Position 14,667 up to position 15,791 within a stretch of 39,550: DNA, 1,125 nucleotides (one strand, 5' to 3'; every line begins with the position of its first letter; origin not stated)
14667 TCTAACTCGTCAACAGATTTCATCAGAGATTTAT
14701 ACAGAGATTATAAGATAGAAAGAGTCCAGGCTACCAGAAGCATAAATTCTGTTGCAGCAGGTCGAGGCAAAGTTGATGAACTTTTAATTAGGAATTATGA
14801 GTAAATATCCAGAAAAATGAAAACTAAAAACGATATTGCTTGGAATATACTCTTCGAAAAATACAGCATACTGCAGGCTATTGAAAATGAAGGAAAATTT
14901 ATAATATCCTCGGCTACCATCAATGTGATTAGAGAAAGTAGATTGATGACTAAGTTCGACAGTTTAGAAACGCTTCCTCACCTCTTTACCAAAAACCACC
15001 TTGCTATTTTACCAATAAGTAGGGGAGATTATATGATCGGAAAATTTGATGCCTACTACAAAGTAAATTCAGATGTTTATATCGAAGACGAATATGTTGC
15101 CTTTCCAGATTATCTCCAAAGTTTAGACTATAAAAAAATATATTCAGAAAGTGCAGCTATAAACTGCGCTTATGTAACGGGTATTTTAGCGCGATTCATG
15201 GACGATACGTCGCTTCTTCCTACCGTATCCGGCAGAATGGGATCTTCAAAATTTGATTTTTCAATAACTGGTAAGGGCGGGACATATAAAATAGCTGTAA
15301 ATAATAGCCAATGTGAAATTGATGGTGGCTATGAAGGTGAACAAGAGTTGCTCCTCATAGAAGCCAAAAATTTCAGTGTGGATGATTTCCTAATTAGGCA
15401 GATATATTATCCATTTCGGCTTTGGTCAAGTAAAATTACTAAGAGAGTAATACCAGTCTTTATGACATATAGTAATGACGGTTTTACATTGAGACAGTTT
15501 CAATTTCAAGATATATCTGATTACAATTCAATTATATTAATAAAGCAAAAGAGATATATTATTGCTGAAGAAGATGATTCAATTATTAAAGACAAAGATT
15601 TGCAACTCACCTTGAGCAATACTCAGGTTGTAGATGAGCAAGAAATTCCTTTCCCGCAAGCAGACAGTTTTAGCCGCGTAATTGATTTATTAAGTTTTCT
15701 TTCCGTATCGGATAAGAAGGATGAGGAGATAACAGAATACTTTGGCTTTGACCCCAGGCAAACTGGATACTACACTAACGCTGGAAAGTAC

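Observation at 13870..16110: AT-rich (about 35% vs about 57% GC) two-gene insertion: Dam-class MTase plus a 427-aa PD-(D/E)xK-like nuclease, between a thioredoxin gene and uvrA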

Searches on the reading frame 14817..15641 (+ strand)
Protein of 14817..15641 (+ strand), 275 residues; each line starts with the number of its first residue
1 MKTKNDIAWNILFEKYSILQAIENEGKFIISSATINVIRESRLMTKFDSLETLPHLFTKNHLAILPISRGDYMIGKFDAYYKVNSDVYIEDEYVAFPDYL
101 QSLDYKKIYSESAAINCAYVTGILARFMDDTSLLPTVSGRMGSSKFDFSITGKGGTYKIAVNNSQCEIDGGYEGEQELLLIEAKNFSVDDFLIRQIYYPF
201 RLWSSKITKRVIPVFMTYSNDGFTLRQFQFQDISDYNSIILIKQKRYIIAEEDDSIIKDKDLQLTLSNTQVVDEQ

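Call 41: predict_structure(alignment_id=A3)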
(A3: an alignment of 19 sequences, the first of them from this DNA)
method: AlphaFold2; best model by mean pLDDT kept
length: 275 residues; sequences in the alignment: 19
mean_pLDDT: 87.4   pTM: 0.81
mean pLDDT of the five models: 87.4, 86.8, 84.1, 83.8, 83.5
residues with pLDDT >= 90: 159; 70-90: 91; 50-70: 24; < 50: 1
segments of 3 or more residues with pLDDT < 50: none
pLDDT, mean of each block of 10 residues (from residue 1): 83 95 94 81 69 90 91 93 76 88 85 94 95 90 92 92 91 96 86 91 92 94 94 95 93 58 75 61
secondary structure, 60 per line:
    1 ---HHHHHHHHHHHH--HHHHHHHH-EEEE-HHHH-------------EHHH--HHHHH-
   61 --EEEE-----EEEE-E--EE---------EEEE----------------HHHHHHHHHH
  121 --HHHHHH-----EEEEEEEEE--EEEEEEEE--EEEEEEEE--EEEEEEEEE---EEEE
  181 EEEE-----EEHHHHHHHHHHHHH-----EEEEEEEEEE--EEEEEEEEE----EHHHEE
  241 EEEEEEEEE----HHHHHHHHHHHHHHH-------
elements in order: H4-15 H18-25 E27-30 H32-35 H55-59 E63-66 E72-75 E91-94 H111-120 H123-128 E134-142 E145-152 E155-162 E165-173 E177-184 H192-204 E210-219 E222-230 E239-249 H254-268

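Call 55: fold_search(model_id=the predicted structure, library=pdb)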
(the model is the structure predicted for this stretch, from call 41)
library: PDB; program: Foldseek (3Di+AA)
matches with E <= 10: 892; with E <= 0.001: 0
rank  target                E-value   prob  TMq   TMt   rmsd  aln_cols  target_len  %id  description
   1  9iab_B                1.4e-02  0.69  0.20  0.21  19.1       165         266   14  Structure of the Argonaute-associated Cas4 family protein 1 (ACE1) from Chroococcidiopsis thermalis (CtACE1) (released 2025-04-23)
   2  9iab_A                1.7e-02  0.57  0.20  0.21  19.1       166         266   16  Structure of the Argonaute-associated Cas4 family protein 1 (ACE1) from Chroococcidiopsis thermalis (CtACE1) (released 2025-04-23)
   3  6gvw_F                3.5e-02  0.35  0.19  0.17  17.4       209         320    7  Crystal structure of the BRCA1-A complex (released 2019-07-10)
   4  4ic1_B                3.7e-02  0.35  0.18  0.22  20.7       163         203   14  Crystal structure of SSO0001 (released 2013-01-16)
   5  7mi5_A                3.7e-02  0.18  0.15  0.08  20.9       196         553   11  Asymmetrical PAM-Non PAM prespacer bound Cas4/Cas1/Cas2 complex (released 2021-11-17)
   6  4ic1_G                4.4e-02  0.28  0.13  0.17  21.3       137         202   11  Crystal structure of SSO0001 (released 2013-01-16)
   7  4cei_A                6.3e-02  0.33  0.20  0.06  10.1       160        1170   12  Crystal structure of ADPNP-bound AddAB with a forked DNA substrate (released 2014-03-12)
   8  4ceh_A                7.5e-02  0.33  0.19  0.06   9.1       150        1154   13  Crystal structure of AddAB with a forked DNA substrate (released 2014-03-12)
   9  9iac_A                7.5e-02  0.25  0.20  0.21  21.6       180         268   13  Structure of the Argonaute-associated Cas4 family protein 1 (ACE1) from Microcystis aeruginosa (MaACE1) (released 2025-04-23)
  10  7mi4_A                7.5e-02  0.13  0.13  0.08  20.0       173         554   10  Symmetrical PAM-PAM prespacer bound Cas4/Cas1/Cas2 complex (released 2021-11-17)
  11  6zm5_s                8.5e-02  0.44  0.29  0.22  16.5       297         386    6  Human mitochondrial ribosome in complex with OXA1L, mRNA, A/A tRNA, P/P tRNA and nascent polypeptide (released 2021-01-13)
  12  9u49_A                9.6e-02  0.12  0.13  0.10  17.2       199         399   11  crystal structure of Cdn1 in complex with cA4 (released 2026-02-04)
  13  9r7o_A                1.0e-01  0.30  0.15  0.13  15.8       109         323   12  DhhP of Borrelia burgdorferi in complex with AMP (released 2026-01-21)
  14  4gfc_A                1.1e-01  0.09  0.13  0.18  19.0       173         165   10  N-terminal coiled-coil dimer of C.elegans SAS-6, crystal form B (released 2013-06-19)
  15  6i9r_5                1.1e-01  0.09  0.17  0.14  11.6       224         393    8  Large subunit of the human mitochondrial ribosome in complex with Virginiamycin M and Quinupristin (released 2020-07-08)
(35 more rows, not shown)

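Call 73: search_protein_representatives(alignment_id=A3)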
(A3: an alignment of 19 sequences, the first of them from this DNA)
Query: 19 sequences, 273 profile positions. Proteins with E-value up to 0.001 (for the whole library): 1411; up to 1e-10: 1066; up to 1e-30: 601. The best 150 are listed.
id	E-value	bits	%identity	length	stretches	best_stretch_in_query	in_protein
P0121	1.8e-120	418.0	-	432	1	3-273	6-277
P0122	8.8e-120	415.7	-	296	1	3-273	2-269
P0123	1.1e-116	405.6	-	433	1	3-273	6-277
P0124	1.7e-109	382.1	-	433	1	2-273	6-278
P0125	2.9e-108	378.0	-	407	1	3-268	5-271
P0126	3.3e-108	377.8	-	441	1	1-273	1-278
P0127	1.8e-104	365.6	-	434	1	4-273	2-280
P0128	2.7e-104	364.9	-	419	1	4-268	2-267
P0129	6.2e-102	357.2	-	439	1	3-273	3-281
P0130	6.6e-102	357.1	-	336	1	1-265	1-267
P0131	1.0e-101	356.5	-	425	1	2-273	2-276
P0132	7.7e-101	353.6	-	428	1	3-269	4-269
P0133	8.1e-101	353.6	-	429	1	1-273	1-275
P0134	2.4e-100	352.0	-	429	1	3-269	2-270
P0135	2.4e-100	352.0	-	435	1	4-273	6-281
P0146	1.6e-95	336.2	-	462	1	4-273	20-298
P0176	1.0e-89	317.2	-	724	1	3-272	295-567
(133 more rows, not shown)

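Call 74: search_protein_families(library=pfam, proteins=[P0176, P0122, P0146], max_evalue=0.001)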
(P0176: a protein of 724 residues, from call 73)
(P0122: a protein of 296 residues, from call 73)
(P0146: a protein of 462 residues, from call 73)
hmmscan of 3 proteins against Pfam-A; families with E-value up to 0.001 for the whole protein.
P0176 (724 aa): 4 families
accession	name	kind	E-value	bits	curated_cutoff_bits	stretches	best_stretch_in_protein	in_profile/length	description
PF02086.21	MethyltransfD12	-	1.7e-66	225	22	1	11-259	1-251/253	D12 class N6 adenine-specific DNA methyltransferase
PF22518.2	DUF6997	-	1.3e-53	182.1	27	1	368-544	1-175/175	Domain of unknown function (DUF6997)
PF23871.1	DUF7226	-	1.2e-40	139.1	27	1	580-717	1-140/142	Domain of unknown function (DUF7226)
PF22515.2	DUF6996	-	5.2e-29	100.5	27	1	300-367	2-71/71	Domain of unknown function (DUF6996)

P0122 (296 aa): 2 families
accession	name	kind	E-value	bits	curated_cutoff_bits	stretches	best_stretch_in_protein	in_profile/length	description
PF22518.2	DUF6997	-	1.4e-65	221.1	27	1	76-245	2-175/175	Domain of unknown function (DUF6997)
PF22515.2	DUF6996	-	4.7e-29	100.7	27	1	6-74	1-71/71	Domain of unknown function (DUF6996)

P0146 (462 aa): 3 families
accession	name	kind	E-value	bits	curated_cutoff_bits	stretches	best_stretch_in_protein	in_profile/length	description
PF22518.2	DUF6997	-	1.8e-59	201.2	27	1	97-274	2-175/175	Domain of unknown function (DUF6997)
PF23871.1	DUF7226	-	6.4e-28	97.9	27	1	314-453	4-141/142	Domain of unknown function (DUF7226)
PF22515.2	DUF6996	-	1.6e-25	89.4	27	1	23-95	1-71/71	Domain of unknown function (DUF6996)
